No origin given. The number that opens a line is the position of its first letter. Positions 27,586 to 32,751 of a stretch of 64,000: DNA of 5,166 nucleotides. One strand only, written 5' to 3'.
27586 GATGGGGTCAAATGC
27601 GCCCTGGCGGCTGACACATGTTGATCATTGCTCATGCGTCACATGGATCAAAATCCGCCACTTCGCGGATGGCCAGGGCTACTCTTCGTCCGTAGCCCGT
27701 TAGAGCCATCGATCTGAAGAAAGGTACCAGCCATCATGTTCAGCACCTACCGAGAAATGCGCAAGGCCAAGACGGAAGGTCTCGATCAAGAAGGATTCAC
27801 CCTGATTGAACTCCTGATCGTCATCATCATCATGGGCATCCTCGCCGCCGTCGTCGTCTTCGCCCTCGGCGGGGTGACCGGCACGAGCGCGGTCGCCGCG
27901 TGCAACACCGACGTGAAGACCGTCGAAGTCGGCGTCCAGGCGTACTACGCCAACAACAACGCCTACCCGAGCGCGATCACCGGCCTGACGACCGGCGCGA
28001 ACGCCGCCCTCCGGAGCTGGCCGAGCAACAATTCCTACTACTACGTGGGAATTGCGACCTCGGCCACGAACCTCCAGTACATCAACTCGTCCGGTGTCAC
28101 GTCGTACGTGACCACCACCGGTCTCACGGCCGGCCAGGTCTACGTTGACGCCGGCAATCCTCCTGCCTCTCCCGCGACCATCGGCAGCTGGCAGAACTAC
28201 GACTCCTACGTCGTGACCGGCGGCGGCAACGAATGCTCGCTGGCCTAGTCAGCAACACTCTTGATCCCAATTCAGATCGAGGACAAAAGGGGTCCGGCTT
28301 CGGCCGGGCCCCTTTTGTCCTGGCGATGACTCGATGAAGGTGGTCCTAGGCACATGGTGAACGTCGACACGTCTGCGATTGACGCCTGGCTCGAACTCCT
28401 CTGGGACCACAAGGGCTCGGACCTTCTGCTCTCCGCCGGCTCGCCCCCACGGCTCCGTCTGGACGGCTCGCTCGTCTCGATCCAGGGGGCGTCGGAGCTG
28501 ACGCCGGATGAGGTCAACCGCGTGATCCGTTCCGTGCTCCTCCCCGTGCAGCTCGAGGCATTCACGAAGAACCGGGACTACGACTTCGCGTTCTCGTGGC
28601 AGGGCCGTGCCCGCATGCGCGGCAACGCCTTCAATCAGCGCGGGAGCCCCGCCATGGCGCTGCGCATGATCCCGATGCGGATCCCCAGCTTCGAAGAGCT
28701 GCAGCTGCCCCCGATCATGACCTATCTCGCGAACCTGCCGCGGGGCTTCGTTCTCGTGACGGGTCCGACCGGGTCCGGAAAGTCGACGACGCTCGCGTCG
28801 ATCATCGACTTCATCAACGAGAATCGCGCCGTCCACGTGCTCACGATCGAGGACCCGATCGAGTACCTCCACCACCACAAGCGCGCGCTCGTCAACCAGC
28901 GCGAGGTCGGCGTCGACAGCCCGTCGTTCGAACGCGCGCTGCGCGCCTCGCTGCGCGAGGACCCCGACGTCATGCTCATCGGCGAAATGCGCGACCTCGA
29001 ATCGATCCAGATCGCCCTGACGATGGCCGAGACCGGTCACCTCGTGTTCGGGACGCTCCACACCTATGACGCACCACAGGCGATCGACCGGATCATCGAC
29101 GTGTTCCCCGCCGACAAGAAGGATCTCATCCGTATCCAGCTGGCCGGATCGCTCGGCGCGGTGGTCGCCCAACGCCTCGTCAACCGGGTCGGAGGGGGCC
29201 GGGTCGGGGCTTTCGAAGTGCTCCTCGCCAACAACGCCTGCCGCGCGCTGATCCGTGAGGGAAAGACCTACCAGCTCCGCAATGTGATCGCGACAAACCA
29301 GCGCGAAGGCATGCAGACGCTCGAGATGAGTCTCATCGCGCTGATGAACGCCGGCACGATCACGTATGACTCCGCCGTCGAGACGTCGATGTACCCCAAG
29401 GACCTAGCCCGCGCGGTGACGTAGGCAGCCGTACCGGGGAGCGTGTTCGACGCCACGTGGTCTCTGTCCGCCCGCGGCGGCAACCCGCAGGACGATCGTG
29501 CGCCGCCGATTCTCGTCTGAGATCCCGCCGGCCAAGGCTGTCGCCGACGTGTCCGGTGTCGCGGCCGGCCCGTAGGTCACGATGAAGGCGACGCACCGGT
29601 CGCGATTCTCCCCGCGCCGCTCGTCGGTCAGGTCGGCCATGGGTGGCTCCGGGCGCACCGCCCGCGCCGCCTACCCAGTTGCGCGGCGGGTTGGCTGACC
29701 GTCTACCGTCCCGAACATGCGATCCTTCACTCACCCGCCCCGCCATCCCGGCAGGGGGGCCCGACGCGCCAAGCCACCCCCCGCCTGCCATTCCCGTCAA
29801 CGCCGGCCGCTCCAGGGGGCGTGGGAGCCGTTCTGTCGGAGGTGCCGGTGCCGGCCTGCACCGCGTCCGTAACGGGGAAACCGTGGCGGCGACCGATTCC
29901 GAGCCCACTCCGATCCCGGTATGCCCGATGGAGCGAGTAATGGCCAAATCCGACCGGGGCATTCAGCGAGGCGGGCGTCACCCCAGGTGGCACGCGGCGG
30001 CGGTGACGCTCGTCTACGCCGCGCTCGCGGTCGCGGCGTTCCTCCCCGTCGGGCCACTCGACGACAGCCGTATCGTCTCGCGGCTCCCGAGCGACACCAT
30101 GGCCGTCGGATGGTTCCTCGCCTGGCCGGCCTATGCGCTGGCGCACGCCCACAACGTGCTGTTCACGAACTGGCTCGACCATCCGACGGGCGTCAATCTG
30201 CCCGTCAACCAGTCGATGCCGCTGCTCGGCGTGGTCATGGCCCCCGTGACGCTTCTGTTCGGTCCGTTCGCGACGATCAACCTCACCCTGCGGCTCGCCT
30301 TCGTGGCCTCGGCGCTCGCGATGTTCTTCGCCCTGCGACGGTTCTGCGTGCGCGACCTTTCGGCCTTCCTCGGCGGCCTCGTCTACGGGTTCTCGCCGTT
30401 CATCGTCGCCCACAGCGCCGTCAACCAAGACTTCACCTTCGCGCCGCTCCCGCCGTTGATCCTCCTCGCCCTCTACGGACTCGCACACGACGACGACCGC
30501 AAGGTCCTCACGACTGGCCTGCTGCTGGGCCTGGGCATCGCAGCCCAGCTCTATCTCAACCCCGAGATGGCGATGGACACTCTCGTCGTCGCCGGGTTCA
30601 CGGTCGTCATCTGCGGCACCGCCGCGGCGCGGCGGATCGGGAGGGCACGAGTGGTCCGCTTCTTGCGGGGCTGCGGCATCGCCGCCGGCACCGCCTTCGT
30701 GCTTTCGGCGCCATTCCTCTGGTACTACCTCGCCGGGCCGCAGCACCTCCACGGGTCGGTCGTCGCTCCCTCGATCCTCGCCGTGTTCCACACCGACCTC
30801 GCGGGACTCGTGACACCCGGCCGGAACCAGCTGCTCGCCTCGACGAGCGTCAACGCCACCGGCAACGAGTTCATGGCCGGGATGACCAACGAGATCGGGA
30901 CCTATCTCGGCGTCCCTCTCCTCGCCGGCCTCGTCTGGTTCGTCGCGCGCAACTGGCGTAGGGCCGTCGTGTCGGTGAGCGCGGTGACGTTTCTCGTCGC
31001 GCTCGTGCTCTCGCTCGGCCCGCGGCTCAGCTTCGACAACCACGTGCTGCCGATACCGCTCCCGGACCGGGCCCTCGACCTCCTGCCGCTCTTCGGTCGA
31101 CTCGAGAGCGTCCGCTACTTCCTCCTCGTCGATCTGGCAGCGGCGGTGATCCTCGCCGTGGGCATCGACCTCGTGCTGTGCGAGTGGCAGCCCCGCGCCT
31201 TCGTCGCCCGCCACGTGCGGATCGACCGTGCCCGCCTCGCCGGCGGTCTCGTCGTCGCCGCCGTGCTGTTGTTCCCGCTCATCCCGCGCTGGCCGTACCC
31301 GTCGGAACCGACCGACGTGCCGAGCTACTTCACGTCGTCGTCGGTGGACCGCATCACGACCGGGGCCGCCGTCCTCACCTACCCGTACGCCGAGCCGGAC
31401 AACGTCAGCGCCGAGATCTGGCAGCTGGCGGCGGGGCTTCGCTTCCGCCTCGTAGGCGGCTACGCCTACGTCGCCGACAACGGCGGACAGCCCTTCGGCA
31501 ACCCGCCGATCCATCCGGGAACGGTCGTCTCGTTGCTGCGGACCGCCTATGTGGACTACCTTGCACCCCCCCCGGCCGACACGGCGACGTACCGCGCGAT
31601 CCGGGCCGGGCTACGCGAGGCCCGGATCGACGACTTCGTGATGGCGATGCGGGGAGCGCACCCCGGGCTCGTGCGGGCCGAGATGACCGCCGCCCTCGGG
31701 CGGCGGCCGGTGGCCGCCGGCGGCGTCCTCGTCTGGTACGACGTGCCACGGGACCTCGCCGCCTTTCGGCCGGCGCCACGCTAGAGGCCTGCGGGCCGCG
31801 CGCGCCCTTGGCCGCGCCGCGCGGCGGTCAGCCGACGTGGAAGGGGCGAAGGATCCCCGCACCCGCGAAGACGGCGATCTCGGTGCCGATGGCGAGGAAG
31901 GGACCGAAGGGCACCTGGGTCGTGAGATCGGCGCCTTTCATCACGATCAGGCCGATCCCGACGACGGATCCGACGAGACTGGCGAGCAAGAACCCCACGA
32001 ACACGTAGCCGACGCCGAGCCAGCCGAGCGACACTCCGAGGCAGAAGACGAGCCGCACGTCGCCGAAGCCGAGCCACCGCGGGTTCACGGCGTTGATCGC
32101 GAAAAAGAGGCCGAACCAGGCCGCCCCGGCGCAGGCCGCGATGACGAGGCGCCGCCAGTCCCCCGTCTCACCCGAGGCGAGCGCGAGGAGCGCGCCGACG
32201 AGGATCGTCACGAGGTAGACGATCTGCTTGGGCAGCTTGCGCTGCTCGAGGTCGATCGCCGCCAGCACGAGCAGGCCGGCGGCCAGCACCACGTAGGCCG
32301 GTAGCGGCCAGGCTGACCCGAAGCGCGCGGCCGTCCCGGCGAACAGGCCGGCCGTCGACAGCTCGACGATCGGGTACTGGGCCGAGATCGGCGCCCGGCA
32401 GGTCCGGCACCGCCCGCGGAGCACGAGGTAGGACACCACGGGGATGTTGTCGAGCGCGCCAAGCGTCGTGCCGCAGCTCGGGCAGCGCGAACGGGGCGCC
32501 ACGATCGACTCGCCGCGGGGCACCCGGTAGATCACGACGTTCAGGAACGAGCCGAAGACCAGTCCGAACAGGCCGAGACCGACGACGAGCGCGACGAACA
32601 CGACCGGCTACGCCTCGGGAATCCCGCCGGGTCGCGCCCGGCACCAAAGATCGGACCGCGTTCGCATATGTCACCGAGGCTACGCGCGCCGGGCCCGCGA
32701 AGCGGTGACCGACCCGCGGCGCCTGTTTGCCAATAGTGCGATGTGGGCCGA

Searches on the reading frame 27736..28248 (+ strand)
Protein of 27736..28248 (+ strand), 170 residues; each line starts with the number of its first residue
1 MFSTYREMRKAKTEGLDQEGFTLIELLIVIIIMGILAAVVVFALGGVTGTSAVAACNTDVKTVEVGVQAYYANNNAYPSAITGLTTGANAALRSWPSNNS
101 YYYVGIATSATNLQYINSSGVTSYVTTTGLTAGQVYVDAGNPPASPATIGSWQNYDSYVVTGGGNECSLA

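Call 8: search_protein_families(library=pfam, max_evalue=0.01, proteins=[window:27736-28248:+])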
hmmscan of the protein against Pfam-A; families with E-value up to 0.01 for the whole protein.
window:27736-28248:+ (170 aa): 1 family
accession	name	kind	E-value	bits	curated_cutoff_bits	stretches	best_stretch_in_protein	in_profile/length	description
PF07963.17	N_methyl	-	1.1e-06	28.4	21.2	1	18-40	4-26/27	Prokaryotic N-terminal methylation motif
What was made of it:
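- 27736..28248 (+): pilA, the major pilin: ...DQEG|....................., ~151 aa mature. N_methyl at 28.4 bits, above its cutoff of 21.2 (call 8).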

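Call 11: search_protein_families(library=ncbifam, max_evalue=0.1, proteins=[window:27736-28248:+])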
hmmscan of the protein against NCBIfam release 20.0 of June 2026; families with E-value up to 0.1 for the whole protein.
window:27736-28248:+ (170 aa): 10 families
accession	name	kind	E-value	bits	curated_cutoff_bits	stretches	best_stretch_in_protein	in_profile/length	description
TIGR01710.1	typeII_sec_gspG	equivalog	1.7e-12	47.5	88.85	1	20-86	2-68/134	type II secretion system major pseudopilin GspG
TIGR01708.2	typeII_sec_gspH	equivalog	2e-08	34.4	80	1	18-51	1-34/169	type II secretion system minor pseudopilin GspH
NF040999.1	pilin_ComGC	equivalog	6.1e-08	32.8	75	1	18-85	1-67/84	competence type IV pilus major pilin ComGC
TIGR02532.1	IV_pilin_GFxxxE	domain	1.9e-07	30.7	16.3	1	18-40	1-23/24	prepilin-type N-terminal cleavage/methylation domain-containing protein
NF041775.1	typeIV_PilA_Myxo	equivalog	1.8e-06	28.1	400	1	18-79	10-71/214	type IV pilin protein PilA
TIGR02596.1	TIGR02596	subfamily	0.0002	21.5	70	1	21-59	1-39/196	Verru_Chthon cassette protein D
NF007862.0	PRK10574.1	equivalog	0.0014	18.8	138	1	17-45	3-31/145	prepilin peptidase-dependent pilin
NF007800.0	PRK10506.1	equivalog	0.002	18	158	1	17-39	7-29/163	prepilin peptidase-dependent protein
NF040982.1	ComGD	equivalog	0.026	14.9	70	1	18-41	1-24/139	competence type IV pilus minor pilin ComGD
TIGR01711.1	gspJ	equivalog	0.054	13.3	64.85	1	20-56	2-38/192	type II secretion system minor pseudopilin GspJ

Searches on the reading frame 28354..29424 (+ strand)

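Call 8: search_protein_families(library=pfam, max_evalue=0.01, proteins=[window:28354-29424:+])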
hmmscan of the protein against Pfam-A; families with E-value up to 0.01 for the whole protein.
window:28354-29424:+ (356 aa): 13 families
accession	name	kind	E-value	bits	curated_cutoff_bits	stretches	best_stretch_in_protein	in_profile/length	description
PF00437.27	T2SSE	-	1.5e-45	155.9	24.9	1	125-278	137-280/370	Type II/IV secretion system protein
PF13401.12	AAA_22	-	2.9e-06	28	27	1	130-185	5-64/130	AAA domain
PF25199.1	nSTAND_NTPase5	-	0.00027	21.2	34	1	130-175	41-86/145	Novel STAND NTPase 5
PF13191.12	AAA_16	-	0.00028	21.9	32.6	1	131-165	25-58/167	AAA ATPase domain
PF13555.12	AAA_29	-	0.00086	19.5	27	1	130-147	22-39/61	P-loop containing region of AAA domain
PF13604.12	AAA_30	-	0.0014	18.8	27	1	123-196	11-77/191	AAA domain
PF13245.12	AAA_19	-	0.0029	18.2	25.1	0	128-167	9-42/134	AAA domain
PF01935.23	DUF87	-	0.0036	17.9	23.2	1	133-163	26-56/220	Helicase HerA, central domain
PF13173.12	AAA_14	-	0.0051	17.3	27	0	132-176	4-48/129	AAA domain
PF03266.21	NTPase_1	-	0.0064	16.8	23.9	0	133-157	2-26/168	NTPase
PF13476.12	AAA_23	-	0.007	17.5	27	0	128-150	17-39/201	AAA domain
PF01580.24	FtsK_SpoIIIE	-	0.0071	16.3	24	0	119-151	29-60/221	FtsK/SpoIIIE family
PF20720.3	nSTAND3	-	0.0081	16.3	27.2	0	131-175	18-64/155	Novel STAND NTPase 3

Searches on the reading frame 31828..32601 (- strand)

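Call 8: search_protein_families(library=pfam, max_evalue=0.01, proteins=[window:31828-32601:-])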
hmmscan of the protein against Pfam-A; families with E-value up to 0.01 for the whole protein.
window:31828-32601:- (257 aa): 2 families
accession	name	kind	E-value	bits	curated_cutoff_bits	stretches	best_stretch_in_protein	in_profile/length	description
PF06750.18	A24_N_bact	-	1.8e-36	124.5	23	1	11-94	1-84/84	Bacterial Peptidase A24 N-terminal domain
PF01478.23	Peptidase_A24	-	2.2e-11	44.6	26.5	1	105-216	2-104/104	Type IV leader peptidase family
